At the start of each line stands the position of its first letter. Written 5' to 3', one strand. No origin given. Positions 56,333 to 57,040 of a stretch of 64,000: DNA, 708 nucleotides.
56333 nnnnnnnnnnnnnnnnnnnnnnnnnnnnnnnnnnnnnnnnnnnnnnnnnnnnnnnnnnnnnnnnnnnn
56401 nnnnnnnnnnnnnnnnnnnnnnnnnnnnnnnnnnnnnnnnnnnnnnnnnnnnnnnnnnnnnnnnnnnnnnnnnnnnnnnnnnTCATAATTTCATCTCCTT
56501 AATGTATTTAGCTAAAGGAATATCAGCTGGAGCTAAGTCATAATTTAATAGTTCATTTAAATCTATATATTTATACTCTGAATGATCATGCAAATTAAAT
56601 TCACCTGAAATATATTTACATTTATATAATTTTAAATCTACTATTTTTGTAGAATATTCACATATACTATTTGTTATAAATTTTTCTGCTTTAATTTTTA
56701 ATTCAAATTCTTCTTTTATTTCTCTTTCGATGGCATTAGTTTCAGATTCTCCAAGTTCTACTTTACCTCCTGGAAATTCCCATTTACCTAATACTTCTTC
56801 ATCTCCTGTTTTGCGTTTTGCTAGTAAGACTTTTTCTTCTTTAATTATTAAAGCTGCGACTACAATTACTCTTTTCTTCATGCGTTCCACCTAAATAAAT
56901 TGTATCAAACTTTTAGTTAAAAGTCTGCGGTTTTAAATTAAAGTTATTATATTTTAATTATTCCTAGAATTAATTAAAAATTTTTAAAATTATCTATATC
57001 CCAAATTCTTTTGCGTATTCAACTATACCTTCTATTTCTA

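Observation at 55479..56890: NUDIX hydrolase translationally coupled to a PUA/EVE-like-HNH nuclease: candidate two-gene modification-dependent defence module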

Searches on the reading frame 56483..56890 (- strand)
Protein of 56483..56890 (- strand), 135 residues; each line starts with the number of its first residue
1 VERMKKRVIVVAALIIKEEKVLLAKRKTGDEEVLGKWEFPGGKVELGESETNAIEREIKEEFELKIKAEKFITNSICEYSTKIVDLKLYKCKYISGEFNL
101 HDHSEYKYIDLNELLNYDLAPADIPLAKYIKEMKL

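Call 3: search_protein_families(library=pfam, proteins=[window:56483-56890:-], max_evalue=0.1)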
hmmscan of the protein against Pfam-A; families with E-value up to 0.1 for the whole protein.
window:56483-56890:- (135 aa): 3 families
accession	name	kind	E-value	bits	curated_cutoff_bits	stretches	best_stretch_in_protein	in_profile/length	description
PF00293.34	NUDIX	-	8.1e-14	52.2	21.1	1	8-126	3-130/134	NUDIX domain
PF14815.12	NUDIX_4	-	3.5e-12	46.6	35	1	12-126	2-110/113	NUDIX domain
PF22327.2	Nudt16-like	-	0.007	16.8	27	1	35-74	33-73/161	U8 snoRNA-decapping enzyme-like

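Call 4: search_protein_families(library=padloc, proteins=[window:56483-56890:-], max_evalue=0.1)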
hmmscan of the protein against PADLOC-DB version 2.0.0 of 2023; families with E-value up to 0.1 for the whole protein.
window:56483-56890:- (135 aa): 1 family
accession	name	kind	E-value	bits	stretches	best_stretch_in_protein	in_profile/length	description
PDLC04899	PDC-S07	-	6.6e-44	146.8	1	3-132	2-130/135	-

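Call 5: search_protein_families(library=ncbifam, proteins=[window:56483-56890:-], max_evalue=0.1)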
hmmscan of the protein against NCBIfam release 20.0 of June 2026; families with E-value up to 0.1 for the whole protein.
window:56483-56890:- (135 aa): 22 families
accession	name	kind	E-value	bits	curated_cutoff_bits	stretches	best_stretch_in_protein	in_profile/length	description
NF007834.0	PRK10546.1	equivalog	4.9e-30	104.1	156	1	6-128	2-123/135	pyrimidine (deoxy)nucleoside triphosphate diphosphatase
NF006530.0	PRK08999.1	equivalog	3.5e-25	88.7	245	1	4-130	2-128/315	Nudix family hydrolase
TIGR00586.1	mutt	equivalog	5.9e-20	71.6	97.9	1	5-128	2-125/129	8-oxo-dGTP diphosphatase MutT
NF008044.0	PRK10776.1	equivalog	7.2e-16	58.3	148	1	5-132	2-128/130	8-oxo-dGTP diphosphatase MutT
TIGR02705.1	nudix_YtkD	equivalog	2.7e-08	33.5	154.4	1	37-106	47-112/156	RNA deprotection pyrophosphohydrolase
NF012016.0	PRK15472.1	equivalog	4.3e-08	32.9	95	1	4-67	1-63/141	nucleoside triphosphatase NudI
NF001936.0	PRK00714.1-3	equivalog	2.1e-07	30.9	118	1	8-63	12-63/155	RNA pyrophosphohydrolase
NF001938.0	PRK00714.1-5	equivalog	6.5e-07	28.9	116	1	3-65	9-75/172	RNA pyrophosphohydrolase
NF003785.0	PRK05379.1-1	equivalog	1e-06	28.2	418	1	5-79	200-272/347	bifunctional nicotinamide-nucleotide adenylyltransferase/Nudix hydroxylase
NF041652.1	Nud_hyd_Dein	equivalog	4e-06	27.1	200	1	15-79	21-87/152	Nudix hydrolase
NF001299.0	PRK00241.1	equivalog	6e-06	25.9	158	1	13-73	140-197/263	NAD(+) diphosphatase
NF001937.0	PRK00714.1-4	equivalog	1e-05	25.2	139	1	10-72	11-68/161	RNA pyrophosphohydrolase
NF003788.0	PRK05379.1-5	equivalog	4.3e-05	23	354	1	9-68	214-271/351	bifunctional nicotinamide-nucleotide adenylyltransferase/Nudix hydroxylase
NF003786.0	PRK05379.1-2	equivalog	0.00013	21.3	397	1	9-68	219-276/354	bifunctional nicotinamide-nucleotide adenylyltransferase/Nudix hydroxylase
NF003787.0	PRK05379.1-4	equivalog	0.00014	21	449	1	9-75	209-272/346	bifunctional nicotinamide-nucleotide adenylyltransferase/Nudix hydroxylase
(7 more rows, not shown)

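Call 26: find_homologous_proteins(query=window:56483-56881:-, max_evalue=0.00001)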
Query window:56483-56881:- (132 aa): 2572 proteins with E <= 0.00001 among 2589 candidates; the best 120 are listed.
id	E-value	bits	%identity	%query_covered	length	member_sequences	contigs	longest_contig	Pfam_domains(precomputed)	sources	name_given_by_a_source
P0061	4.3e-76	271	97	100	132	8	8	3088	PF00293.35,PF14815.13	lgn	-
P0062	1.0e-70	254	91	99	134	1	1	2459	PF00293.35,PF14815.13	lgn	-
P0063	5.6e-66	238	88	95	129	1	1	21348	PF00293.35,PF14815.13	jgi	-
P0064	1.2e-65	237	83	98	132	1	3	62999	PF00293.35,PF14815.13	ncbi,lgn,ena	-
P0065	8.4e-65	235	83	98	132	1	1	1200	PF00293.35,PF14815.13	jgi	jgi:8-oxo-dGTP diphosphatase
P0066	1.9e-62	227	77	99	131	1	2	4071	PF00293.35,PF14815.13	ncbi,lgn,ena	-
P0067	1.0e-60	221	79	99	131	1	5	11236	PF00293.35,PF14815.13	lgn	-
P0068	4.0e-60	220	76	99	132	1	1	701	PF00293.35,PF14815.13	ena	-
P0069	4.8e-60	219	76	99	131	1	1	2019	PF00293.35,PF14815.13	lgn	-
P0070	1.7e-59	217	78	95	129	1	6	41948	PF00293.35,PF14815.13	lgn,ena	-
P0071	1.8e-59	217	75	100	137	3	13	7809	PF00293.35,PF14815.13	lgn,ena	-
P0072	2.0e-59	217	76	97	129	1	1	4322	PF00293.35,PF14815.13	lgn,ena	-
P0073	2.4e-59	217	75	97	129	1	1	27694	PF00293.35,PF14815.13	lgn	-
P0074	2.9e-59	217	75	97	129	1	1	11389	PF00293.35,PF14815.13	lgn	-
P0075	4.1e-59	216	75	97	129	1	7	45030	PF00293.35,PF14815.13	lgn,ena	-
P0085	1.3e-58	215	74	97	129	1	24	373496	PF00293.35,PF14815.13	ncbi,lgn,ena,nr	ncbi:MAG: (deoxy)nucleoside triphosphate pyrophosphohydrolase [Mollicutes bacterium]|nr:(deoxy)nucle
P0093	1.7e-58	214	75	98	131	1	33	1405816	PF00293.35,PF14815.13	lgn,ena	-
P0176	3.7e-57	210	75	95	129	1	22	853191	PF00293.35,PF14815.13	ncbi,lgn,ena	-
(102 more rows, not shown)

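Call 28: find_encoding_contigs(protein=P0093, flank=5000, max_places=4)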
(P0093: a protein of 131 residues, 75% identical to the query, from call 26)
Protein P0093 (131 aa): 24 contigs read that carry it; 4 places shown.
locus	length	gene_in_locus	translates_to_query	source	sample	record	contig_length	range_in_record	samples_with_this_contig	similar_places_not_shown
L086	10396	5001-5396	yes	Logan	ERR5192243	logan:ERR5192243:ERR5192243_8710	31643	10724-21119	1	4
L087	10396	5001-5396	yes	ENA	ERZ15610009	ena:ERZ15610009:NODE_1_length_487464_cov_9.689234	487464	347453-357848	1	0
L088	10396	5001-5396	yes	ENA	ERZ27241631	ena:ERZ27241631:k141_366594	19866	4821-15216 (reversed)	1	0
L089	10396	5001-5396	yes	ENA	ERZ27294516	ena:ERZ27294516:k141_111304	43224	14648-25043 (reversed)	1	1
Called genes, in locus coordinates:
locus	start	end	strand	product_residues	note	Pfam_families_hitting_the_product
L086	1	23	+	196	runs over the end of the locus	-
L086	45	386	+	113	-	PF00719:Pyrophosphatase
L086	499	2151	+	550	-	PF02368:Big_2 (weak), PF03629:SASA (weak)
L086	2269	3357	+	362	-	-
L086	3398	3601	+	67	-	-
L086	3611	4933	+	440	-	PF09903:DUF2130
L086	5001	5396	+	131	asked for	PF00293:NUDIX, PF14815:NUDIX_4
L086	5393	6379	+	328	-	PF01844:HNH (faint)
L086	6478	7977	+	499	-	PF00501:AMP-binding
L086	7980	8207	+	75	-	-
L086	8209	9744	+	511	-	PF03062:MBOAT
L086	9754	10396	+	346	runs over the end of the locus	-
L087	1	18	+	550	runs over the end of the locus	PF02368:Big_2, PF03629:SASA (weak)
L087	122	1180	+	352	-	-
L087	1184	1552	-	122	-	-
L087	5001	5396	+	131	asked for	PF00293:NUDIX, PF14815:NUDIX_4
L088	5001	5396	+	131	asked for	PF00293:NUDIX, PF14815:NUDIX_4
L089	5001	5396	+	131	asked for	PF00293:NUDIX, PF14815:NUDIX_4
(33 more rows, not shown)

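Call 29: find_encoding_contigs(protein=P0085, flank=5000, max_places=4)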
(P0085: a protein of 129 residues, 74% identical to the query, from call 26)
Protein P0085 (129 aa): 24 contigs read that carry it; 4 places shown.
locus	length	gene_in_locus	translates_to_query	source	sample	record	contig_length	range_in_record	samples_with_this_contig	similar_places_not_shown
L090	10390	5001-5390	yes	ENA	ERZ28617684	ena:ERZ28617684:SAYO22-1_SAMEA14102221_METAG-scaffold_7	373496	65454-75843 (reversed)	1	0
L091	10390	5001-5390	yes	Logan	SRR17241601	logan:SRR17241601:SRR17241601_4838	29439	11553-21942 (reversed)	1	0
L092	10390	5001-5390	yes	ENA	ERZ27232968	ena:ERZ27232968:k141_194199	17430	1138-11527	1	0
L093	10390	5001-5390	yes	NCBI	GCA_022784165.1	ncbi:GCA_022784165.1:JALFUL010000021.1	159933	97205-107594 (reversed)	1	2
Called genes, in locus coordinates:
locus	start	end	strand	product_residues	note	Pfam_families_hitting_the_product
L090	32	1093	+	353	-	-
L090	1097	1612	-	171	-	PF11848:DUF3368 (weak)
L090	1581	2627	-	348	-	PF01381:HTH_3, PF13560:HTH_31 (weak), PF06114:Peptidase_M78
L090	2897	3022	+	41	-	-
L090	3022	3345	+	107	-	-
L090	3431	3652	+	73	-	-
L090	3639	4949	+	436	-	PF09903:DUF2130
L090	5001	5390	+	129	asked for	PF00293:NUDIX, PF14815:NUDIX_4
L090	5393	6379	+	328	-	-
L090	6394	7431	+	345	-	-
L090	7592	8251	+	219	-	PF02568:ThiI (faint), PF06508:QueC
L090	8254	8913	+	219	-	PF02592:Vut_1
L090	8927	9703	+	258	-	PF10111:Glyco_tranf_2_2 (weak), PF00535:Glycos_transf_2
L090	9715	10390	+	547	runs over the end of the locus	PF02543:Carbam_trans_N, PF16861:Carbam_trans_C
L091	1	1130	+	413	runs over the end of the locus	PF03747:ADP_ribosyl_GH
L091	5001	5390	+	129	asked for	PF00293:NUDIX, PF14815:NUDIX_4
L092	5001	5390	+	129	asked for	PF00293:NUDIX, PF14815:NUDIX_4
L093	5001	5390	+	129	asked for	PF00293:NUDIX, PF14815:NUDIX_4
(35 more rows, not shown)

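Call 30: find_encoding_contigs(protein=P0176, flank=5000, max_places=4)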
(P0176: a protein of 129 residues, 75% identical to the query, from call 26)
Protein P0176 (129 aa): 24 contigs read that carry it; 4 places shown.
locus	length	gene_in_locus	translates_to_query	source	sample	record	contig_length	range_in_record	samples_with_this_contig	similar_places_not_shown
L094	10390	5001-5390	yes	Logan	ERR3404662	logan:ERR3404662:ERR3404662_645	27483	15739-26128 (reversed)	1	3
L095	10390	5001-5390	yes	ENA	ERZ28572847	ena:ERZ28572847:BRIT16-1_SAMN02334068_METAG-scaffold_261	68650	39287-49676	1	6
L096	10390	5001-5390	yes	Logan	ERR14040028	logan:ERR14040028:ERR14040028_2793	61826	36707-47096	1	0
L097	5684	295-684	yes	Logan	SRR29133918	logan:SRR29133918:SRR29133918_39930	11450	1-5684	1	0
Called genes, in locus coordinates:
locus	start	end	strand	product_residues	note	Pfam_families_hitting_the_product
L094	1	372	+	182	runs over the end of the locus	PF13361:UvrD_C, PF13538:UvrD_C_2 (faint)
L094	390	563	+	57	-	-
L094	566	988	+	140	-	PF08837:DUF1810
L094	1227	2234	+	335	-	-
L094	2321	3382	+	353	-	-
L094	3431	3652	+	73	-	-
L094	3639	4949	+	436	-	PF09903:DUF2130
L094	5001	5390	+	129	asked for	PF00293:NUDIX, PF14815:NUDIX_4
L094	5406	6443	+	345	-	-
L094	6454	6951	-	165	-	-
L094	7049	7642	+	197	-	PF13519:VWA_2 (faint)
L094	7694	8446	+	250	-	PF00561:Abhydrolase_1, PF03959:FSH1 (weak), PF12146:Hydrolase_4, PF12697:Abhydrolase_6, PF20408:Abhydrolase_11 (faint), PF06028:DUF915 (weak), PF00326:Peptidase_S9 (faint), PF12740:PETase (faint)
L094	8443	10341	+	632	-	PF09972:DUF2207, PF20990:DUF2207_C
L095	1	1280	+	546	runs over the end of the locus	PF03235:GmrSD_N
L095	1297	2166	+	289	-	PF02086:MethyltransfD12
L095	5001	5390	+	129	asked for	PF00293:NUDIX, PF14815:NUDIX_4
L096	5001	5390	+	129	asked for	PF00293:NUDIX, PF14815:NUDIX_4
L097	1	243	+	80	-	?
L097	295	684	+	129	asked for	PF00293:NUDIX, PF14815:NUDIX_4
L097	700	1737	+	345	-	-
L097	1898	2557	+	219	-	PF06508:QueC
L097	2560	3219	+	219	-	PF02592:Vut_1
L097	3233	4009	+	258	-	PF10111:Glyco_tranf_2_2 (weak), PF00535:Glycos_transf_2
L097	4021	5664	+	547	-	PF02543:Carbam_trans_N, PF16861:Carbam_trans_C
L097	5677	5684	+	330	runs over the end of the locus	PF27100:DcsG_N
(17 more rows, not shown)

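Call 31: search_solved_structures(query=window:56483-56881:-, max_evalue=0.000001, show_alignments=3)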
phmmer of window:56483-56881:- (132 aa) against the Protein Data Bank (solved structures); distinct sequences matched with E-value up to 0.000001: 11.
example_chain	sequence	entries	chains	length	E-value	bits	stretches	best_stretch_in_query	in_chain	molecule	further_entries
2rrk_A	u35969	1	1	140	1.1e-19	74.2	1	3-125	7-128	CTP pyrophosphohydrolase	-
5x1x_A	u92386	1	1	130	2.6e-19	73.1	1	1-126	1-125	Mutator mutT protein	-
3hhj_A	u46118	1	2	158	1.9e-16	63.8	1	5-129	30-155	Mutator mutT protein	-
3r03_A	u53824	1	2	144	2.6e-14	56.9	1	6-128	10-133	NUDIX hydrolase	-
5zrc_A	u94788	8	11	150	2.5e-12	50.5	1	2-120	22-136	Putative mutator protein MutT2/NUDIX hydrolase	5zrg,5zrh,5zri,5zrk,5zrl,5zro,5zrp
3gwy_A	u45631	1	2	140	2.6e-12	50.4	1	3-130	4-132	Putative CTP pyrophosphohydrolase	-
3ees_A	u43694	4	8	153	1.9e-11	47.6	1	6-120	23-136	Probable pyrophosphohydrolase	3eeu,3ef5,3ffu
4v14_A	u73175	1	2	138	7.8e-11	45.7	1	3-127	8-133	MUTATOR MUTT PROTEIN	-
3id9_A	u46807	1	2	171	1.2e-08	38.6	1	7-98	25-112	MutT/NUDIX family protein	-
3grn_A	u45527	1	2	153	1.3e-08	38.5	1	4-119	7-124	MutT related protein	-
1mut_A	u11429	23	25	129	8e-08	35.9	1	2-94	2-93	NUCLEOSIDE TRIPHOSPHATE PYROPHOSPHOHYDROLASE | Mutator mutT protein | 7,8-dihydro-8-oxoguanine-triphosphatase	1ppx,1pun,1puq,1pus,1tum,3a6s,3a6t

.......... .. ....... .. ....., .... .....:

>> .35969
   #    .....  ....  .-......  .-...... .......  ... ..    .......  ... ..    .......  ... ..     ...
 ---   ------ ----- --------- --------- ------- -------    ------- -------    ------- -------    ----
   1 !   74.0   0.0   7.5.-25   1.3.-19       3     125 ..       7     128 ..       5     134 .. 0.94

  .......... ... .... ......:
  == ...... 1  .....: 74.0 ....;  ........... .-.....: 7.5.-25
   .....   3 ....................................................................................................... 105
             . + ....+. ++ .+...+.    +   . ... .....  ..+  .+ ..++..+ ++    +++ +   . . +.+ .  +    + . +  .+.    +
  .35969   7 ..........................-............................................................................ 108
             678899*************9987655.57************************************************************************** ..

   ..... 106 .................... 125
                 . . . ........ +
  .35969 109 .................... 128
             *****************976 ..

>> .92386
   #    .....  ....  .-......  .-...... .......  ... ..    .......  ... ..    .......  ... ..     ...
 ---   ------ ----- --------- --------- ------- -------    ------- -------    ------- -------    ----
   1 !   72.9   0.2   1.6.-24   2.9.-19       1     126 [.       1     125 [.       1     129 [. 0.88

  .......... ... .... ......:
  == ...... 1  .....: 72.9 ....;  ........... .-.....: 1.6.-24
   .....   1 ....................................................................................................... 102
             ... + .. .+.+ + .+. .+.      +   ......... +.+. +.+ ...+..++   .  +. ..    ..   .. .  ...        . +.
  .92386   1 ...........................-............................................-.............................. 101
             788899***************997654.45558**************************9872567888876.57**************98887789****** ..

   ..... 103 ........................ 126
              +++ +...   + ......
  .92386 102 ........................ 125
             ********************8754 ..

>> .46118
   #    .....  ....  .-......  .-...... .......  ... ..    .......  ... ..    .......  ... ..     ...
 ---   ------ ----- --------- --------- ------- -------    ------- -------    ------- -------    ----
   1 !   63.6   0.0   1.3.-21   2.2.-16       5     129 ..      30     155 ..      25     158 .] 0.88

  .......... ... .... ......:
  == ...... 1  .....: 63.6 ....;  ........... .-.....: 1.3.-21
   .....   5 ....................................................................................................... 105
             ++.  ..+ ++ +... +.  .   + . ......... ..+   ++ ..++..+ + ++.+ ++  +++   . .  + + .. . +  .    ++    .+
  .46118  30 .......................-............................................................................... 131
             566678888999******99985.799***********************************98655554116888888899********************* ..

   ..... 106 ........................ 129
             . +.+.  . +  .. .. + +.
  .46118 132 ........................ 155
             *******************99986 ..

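Call 34: search_dna_similar(query=window:56483-56881:-, collection=plasmids, mode=protein, max_evalue=1e-10, max_rows=40, rows=spread)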
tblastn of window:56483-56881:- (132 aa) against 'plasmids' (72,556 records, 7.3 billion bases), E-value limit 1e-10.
Records with a match: 97; places in all: 104; records where one place covers at least 80% of the query: 97.
Best place of each record, by identity: <60% 97.
By first word of the organism name: Bacillus 65; Priestia 7; Escherichia 4; Klebsiella 4; Sinorhizobium 4; Lactobacillus 2; Selenomonas 1; Paenibacillus 1; Staphylococcus 1; Latilactobacillus 1; and 7 more.
By predicted mobility (MOB-suite, as given by PLSDB): non-mobilizable 86; mobilizable 7; conjugative 4.
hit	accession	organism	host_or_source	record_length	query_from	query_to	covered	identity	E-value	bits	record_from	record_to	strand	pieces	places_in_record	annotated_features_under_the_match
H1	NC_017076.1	Selenomonas ruminantium subsp. lactilytica TAM6421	-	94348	1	127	96%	41.9%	3e-15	77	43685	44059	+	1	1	(deoxy)nucleoside triphosphate pyrophosphohydrolase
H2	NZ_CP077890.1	Staphylococcus aureus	Homo sapiens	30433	1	127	96%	41.4%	7e-16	79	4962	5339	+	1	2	(deoxy)nucleoside triphosphate pyrophosphohydrolase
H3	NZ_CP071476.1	Priestia megaterium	whole organism,Hypersaline environment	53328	1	125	95%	40.0%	3e-20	92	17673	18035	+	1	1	(deoxy)nucleoside triphosphate pyrophosphohydrolase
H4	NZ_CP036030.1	Bacillus mycoides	cell culture,soil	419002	1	127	96%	39.4%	2e-13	73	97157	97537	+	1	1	(deoxy)nucleoside triphosphate pyrophosphohydrolase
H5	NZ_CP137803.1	Priestia megaterium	Bacillus megaterium assembly,Arshan ...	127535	1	128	97%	37.5%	2e-21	95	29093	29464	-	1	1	mutT: 8-oxo-dGTP diphosphatase MutT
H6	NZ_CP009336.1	Bacillus thuringiensis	-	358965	1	122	92%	38.5%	7e-16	79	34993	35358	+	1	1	(deoxy)nucleoside triphosphate pyrophosphohydrolase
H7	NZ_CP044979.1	Bacillus thuringiensis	whole organism,soil sample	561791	1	130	98%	36.2%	5e-15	77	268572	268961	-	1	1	(deoxy)nucleoside triphosphate pyrophosphohydrolase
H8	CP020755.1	Bacillus thuringiensis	Single cell,Tissue, animal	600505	1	130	98%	36.2%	2e-14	76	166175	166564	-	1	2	DNA mismatch repair protein MutT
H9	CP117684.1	Latilactobacillus curvatus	Pig,Single cell,feces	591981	3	132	98%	35.9%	2e-15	78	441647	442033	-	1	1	(deoxy)nucleoside triphosphate pyrophosphohydrolase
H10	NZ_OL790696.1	Escherichia coli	-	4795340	3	123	92%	38.0%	3e-17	83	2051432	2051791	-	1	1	none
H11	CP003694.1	Bacillus thuringiensis MC28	-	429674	1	122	92%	37.7%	6e-16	79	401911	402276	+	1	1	MutT/nudix family protein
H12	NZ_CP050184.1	Bacillus thuringiensis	cell culture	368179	1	132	100%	34.6%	8e-16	79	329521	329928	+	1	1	(deoxy)nucleoside triphosphate pyrophosphohydrolase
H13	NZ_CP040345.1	Bacillus albus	Apostichopus japonicus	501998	1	132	100%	34.6%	3e-15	77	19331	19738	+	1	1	(deoxy)nucleoside triphosphate pyrophosphohydrolase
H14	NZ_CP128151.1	Bacillus albus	bacterial isolate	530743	1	132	100%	34.6%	3e-15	77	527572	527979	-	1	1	(deoxy)nucleoside triphosphate pyrophosphohydrolase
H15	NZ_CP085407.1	Bacillus bombysepticus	single cell,soil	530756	1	132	100%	34.6%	3e-15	77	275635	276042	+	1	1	(deoxy)nucleoside triphosphate pyrophosphohydrolase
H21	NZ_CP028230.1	Lactiplantibacillus plantarum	cell culture,young radish kimchi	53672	1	111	84%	39.8%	5e-14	74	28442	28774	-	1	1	(deoxy)nucleoside triphosphate pyrophosphohydrolase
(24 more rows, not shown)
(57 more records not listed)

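Call 38: get_annotated_region(hit=H2, flank=5000)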
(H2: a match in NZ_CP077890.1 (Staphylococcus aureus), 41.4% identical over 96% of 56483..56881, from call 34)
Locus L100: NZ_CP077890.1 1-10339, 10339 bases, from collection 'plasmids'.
description: Staphylococcus aureus strain 333 plasmid unnamed2
organism: Staphylococcus aureus (NCBI taxid 1280)
taxonomy: Bacteria; Bacillota; Bacilli; Bacillales; Staphylococcaceae; Staphylococcus; Staphylococcus aureus
host: -; source: Homo sapiens; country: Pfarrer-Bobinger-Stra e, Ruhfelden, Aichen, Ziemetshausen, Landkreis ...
typing (MOB-suite, as given by PLSDB): non-mobilizable
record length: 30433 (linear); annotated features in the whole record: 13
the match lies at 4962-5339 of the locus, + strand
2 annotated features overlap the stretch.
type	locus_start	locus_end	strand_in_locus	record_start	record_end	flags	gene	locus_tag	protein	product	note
CDS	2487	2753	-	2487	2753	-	scrA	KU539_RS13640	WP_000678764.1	SaeRS system activator ScrA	-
CDS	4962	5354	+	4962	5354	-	-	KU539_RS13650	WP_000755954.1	(deoxy)nucleoside triphosphate pyrophosphohydrolase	-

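Call 44: get_annotated_region(hit=H1, flank=4000)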
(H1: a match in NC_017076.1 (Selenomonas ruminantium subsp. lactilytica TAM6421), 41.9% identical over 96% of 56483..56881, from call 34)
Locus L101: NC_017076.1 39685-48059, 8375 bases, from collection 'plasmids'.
description: Selenomonas ruminantium subsp. lactilytica TAM6421 plasmid pSRC2, complete sequence
organism: Selenomonas ruminantium subsp. lactilytica TAM6421 (NCBI taxid 927704)
taxonomy: Bacteria; Bacillota; Negativicutes; Selenomonadales; Selenomonadaceae; Selenomonas; Selenomonas ruminantium; Selenomonas ruminantium subsp. lactilytica TAM6421
host: -; source: -; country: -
typing (MOB-suite, as given by PLSDB): non-mobilizable
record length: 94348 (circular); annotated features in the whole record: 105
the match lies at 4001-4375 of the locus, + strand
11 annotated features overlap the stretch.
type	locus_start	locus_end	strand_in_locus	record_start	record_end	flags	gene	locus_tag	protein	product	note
CDS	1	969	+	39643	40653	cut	-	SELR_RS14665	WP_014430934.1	macro domain-containing protein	-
CDS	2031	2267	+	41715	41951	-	-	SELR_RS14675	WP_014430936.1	hypothetical protein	-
CDS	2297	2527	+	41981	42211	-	-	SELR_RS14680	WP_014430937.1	hypothetical protein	-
CDS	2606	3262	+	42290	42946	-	-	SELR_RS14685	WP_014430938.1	vWA domain-containing protein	-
CDS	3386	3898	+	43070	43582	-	-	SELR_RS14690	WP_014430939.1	AAA family ATPase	-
CDS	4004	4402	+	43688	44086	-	-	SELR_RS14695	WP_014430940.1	(deoxy)nucleoside triphosphate pyrophosphohydrolase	-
CDS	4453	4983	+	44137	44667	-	-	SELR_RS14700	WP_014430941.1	hypothetical protein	-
CDS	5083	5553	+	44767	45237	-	-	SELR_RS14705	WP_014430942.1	nucleoside 2-deoxyribosyltransferase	-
CDS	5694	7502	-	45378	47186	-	-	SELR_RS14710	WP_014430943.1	DUF262 domain-containing protein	-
CDS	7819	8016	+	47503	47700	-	-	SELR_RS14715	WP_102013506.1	hypothetical protein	-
CDS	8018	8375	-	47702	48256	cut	-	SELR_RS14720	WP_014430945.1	hypothetical protein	-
